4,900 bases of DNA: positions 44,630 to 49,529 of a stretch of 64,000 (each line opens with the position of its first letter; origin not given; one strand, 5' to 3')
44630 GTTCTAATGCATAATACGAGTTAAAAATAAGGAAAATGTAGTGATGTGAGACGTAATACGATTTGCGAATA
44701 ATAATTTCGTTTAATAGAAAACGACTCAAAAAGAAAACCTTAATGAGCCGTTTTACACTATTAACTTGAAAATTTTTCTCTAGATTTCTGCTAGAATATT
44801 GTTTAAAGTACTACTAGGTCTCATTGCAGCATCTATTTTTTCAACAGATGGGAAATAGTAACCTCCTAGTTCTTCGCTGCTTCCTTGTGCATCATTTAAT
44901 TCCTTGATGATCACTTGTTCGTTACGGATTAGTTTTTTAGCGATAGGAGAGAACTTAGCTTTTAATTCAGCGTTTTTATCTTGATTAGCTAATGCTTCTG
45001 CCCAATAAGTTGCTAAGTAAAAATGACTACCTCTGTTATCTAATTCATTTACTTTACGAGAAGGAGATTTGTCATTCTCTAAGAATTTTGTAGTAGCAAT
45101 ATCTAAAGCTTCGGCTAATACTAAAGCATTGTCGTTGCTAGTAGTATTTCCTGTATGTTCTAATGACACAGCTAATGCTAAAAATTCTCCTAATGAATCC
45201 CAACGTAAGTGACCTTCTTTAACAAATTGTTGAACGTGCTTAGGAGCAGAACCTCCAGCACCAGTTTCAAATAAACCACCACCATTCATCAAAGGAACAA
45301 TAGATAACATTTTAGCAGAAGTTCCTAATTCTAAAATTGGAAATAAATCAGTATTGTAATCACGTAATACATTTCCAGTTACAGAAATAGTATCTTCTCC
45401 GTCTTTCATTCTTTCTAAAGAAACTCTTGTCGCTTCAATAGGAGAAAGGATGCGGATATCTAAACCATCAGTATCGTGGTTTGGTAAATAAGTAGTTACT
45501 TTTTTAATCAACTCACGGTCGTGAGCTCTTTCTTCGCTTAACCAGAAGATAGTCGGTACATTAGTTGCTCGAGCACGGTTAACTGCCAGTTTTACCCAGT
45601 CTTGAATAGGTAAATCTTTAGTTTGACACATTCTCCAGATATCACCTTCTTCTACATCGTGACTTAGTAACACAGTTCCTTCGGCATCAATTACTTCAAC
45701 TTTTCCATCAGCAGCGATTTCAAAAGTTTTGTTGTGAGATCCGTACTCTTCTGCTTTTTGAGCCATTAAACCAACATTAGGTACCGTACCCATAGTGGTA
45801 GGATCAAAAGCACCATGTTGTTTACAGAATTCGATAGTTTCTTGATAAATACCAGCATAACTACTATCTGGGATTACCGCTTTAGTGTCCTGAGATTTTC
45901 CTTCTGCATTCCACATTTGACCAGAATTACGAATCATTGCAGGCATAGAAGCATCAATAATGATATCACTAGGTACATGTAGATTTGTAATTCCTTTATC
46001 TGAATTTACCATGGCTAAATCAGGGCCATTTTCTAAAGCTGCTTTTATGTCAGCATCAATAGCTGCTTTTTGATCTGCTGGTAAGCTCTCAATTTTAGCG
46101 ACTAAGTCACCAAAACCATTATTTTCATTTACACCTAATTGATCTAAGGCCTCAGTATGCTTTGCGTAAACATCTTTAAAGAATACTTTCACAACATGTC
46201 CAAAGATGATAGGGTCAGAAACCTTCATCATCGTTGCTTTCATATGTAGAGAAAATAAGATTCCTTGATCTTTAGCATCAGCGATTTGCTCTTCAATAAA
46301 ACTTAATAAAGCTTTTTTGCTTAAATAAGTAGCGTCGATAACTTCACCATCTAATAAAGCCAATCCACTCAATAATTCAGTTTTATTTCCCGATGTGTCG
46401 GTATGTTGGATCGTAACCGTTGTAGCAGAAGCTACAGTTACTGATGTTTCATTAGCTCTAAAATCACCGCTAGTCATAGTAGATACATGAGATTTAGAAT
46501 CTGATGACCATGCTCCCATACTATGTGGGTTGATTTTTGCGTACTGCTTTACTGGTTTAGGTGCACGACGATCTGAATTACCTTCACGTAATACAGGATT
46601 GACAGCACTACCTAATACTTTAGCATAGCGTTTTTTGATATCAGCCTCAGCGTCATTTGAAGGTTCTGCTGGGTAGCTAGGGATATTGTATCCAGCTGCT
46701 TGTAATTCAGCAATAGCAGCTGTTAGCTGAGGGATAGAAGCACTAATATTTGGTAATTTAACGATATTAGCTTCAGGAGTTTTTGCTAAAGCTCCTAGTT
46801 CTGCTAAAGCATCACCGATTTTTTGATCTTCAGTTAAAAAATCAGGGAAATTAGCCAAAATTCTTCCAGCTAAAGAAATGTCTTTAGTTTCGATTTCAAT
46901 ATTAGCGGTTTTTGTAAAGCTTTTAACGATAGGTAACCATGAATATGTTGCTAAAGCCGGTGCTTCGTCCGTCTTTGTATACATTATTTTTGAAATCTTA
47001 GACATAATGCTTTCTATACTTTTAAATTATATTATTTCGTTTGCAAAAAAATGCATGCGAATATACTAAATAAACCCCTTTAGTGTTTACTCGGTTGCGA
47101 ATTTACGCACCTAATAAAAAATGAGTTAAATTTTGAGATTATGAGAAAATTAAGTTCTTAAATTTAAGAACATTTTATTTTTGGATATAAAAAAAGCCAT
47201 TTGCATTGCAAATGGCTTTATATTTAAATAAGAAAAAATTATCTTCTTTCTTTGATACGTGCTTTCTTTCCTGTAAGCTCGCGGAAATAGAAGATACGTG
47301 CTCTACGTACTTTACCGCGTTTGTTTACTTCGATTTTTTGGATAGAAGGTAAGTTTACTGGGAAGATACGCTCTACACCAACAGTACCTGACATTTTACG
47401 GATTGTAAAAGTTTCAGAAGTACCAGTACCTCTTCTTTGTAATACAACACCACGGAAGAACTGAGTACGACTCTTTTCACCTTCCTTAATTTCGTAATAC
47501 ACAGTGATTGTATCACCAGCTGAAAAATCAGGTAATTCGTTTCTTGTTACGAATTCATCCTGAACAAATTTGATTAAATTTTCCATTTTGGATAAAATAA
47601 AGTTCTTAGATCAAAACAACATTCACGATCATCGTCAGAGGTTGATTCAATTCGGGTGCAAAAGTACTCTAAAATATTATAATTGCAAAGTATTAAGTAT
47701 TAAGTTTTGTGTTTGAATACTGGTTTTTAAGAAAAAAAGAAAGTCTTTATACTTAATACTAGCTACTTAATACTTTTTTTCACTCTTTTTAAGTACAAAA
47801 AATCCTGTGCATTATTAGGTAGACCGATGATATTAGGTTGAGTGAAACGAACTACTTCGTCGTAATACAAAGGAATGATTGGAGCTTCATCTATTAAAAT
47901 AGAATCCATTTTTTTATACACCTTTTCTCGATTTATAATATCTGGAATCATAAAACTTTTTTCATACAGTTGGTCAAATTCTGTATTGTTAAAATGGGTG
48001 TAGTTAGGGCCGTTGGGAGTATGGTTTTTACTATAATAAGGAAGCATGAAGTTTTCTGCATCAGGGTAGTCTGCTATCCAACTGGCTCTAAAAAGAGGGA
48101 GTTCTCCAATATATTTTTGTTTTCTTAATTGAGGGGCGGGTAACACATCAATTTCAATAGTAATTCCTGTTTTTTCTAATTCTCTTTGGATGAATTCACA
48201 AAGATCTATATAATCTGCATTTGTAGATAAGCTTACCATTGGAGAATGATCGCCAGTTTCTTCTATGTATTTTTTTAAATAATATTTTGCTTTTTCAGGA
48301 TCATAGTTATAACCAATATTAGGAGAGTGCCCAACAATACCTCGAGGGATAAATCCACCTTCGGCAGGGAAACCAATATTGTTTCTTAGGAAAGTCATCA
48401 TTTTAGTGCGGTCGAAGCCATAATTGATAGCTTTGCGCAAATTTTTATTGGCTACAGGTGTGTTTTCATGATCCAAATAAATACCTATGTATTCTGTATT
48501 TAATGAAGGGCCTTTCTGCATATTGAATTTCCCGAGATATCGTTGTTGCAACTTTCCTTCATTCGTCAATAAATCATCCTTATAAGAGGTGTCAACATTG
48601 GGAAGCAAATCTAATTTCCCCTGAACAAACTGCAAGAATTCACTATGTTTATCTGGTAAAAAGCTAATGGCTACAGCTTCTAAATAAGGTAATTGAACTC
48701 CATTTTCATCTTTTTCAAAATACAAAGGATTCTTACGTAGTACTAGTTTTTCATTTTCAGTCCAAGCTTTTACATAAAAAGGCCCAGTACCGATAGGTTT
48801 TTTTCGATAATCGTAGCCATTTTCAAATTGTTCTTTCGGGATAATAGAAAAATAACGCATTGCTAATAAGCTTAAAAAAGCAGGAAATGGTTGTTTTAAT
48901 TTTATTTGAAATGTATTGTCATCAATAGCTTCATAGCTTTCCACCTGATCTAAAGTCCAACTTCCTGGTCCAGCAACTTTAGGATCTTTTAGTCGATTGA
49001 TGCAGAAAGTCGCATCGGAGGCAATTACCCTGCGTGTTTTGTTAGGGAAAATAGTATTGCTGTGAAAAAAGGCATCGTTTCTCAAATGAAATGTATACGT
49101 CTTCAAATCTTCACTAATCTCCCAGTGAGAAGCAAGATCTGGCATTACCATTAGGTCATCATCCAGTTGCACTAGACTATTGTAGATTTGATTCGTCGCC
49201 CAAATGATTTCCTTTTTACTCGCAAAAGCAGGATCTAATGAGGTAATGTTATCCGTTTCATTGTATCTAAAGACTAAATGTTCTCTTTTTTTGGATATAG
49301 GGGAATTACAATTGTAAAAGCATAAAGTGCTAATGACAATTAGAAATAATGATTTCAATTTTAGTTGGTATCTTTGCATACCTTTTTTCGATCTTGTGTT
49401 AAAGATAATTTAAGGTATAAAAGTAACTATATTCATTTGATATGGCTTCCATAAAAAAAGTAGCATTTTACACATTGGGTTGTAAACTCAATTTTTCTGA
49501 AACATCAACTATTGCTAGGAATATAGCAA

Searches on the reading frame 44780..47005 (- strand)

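Call 7: search_protein_families(library=pfam, proteins=[window:44780-47005:-], max_evalue=0.001)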
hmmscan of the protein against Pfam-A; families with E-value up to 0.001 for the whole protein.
window:44780-47005:- (741 aa): 1 family
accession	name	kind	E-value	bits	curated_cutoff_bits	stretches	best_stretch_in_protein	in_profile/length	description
PF03971.19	IDH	-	0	1308.6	25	1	6-738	1-733/734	Monomeric isocitrate dehydrogenase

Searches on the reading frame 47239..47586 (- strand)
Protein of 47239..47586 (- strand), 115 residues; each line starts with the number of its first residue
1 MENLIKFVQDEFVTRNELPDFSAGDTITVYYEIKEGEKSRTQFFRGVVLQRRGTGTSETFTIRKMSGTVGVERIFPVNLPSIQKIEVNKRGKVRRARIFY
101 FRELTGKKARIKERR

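Call 7: search_protein_families(library=pfam, proteins=[window:47239-47586:-], max_evalue=0.001)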
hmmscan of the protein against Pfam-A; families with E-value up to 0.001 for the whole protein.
window:47239-47586:- (115 aa): 1 family
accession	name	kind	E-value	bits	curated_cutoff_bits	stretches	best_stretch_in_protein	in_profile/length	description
PF01245.26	Ribosomal_L19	-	3.1e-43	146.7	22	1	4-114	2-111/111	Ribosomal protein L19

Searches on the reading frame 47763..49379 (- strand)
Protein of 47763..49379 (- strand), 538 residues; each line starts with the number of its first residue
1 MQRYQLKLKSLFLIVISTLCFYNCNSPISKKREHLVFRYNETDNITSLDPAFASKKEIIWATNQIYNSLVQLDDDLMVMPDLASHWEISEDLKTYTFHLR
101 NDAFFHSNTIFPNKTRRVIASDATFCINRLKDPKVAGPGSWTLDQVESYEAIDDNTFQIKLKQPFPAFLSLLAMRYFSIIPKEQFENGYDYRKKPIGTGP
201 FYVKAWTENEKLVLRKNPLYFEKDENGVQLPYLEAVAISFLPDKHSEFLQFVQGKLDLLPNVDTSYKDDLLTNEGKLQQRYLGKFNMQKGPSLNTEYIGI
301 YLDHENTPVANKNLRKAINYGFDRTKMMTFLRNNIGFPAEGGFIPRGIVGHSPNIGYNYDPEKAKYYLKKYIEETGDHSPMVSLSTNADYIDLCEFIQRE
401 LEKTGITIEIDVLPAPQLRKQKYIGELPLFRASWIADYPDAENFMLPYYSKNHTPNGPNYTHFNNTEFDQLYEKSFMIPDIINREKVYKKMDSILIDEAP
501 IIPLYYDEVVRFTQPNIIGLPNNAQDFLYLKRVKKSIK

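Call 7: search_protein_families(library=pfam, proteins=[window:47763-49379:-], max_evalue=0.001)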
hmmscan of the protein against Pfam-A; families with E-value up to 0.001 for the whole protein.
window:47763-49379:- (538 aa): 1 family
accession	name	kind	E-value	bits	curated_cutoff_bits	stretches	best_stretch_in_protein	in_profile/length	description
PF00496.27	SBP_bac_5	-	3.7e-76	257.1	32.4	1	78-454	2-366/368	Bacterial extracellular solute-binding proteins, family 5 Middle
